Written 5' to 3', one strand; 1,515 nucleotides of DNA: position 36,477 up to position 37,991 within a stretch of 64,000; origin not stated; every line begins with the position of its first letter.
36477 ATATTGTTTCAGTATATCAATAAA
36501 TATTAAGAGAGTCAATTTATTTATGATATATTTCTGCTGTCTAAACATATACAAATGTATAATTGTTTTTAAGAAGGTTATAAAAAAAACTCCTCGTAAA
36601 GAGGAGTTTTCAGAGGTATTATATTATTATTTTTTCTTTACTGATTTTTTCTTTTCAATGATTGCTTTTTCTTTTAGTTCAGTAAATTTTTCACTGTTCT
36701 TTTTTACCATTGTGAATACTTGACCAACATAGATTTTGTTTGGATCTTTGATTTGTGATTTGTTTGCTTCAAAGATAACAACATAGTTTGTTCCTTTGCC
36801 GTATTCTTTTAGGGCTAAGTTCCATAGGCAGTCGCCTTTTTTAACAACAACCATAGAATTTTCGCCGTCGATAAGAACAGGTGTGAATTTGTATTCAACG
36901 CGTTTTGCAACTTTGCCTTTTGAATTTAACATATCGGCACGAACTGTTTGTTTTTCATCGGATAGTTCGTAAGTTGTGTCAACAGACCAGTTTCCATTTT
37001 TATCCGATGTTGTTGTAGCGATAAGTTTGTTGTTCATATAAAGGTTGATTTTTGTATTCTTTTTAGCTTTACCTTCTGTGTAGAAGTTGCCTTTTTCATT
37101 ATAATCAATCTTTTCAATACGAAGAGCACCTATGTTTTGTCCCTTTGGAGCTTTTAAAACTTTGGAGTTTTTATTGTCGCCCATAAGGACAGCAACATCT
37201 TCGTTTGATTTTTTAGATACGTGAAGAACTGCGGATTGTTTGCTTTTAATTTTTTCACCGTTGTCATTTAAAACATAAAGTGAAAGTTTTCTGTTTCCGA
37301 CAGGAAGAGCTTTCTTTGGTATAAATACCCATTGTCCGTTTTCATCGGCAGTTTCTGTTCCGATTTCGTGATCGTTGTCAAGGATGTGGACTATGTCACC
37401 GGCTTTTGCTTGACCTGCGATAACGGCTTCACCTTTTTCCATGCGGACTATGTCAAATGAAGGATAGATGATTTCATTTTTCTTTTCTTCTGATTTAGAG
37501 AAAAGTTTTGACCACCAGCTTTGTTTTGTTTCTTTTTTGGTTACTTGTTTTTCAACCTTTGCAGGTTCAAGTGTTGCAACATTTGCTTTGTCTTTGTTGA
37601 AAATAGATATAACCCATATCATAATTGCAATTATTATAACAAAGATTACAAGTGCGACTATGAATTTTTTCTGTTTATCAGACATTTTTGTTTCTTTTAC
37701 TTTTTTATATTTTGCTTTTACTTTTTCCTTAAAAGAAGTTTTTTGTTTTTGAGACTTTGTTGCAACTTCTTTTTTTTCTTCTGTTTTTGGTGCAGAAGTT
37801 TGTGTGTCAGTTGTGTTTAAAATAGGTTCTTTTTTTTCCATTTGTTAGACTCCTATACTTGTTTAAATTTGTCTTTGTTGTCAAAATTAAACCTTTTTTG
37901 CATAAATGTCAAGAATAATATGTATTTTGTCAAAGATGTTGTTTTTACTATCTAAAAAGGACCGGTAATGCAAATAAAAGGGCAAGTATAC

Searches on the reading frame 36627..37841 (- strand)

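Call 62: search_protein_families(library=pfam, proteins=[window:36627-37841:-], max_evalue=0.00001)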
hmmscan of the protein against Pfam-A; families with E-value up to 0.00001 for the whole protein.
window:36627-37841:- (404 aa): 3 families
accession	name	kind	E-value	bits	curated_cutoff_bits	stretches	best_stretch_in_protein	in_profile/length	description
PF19077.6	Big_13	-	1.1e-08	35.9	27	0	142-201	32-94/102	Bacterial Ig-like domain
PF17936.7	Big_6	-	5.9e-08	33.3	27.6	0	134-194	10-70/83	Bacterial Ig domain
PF01476.26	LysM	-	1.4e-06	28.6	20.9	1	332-376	2-40/43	LysM domain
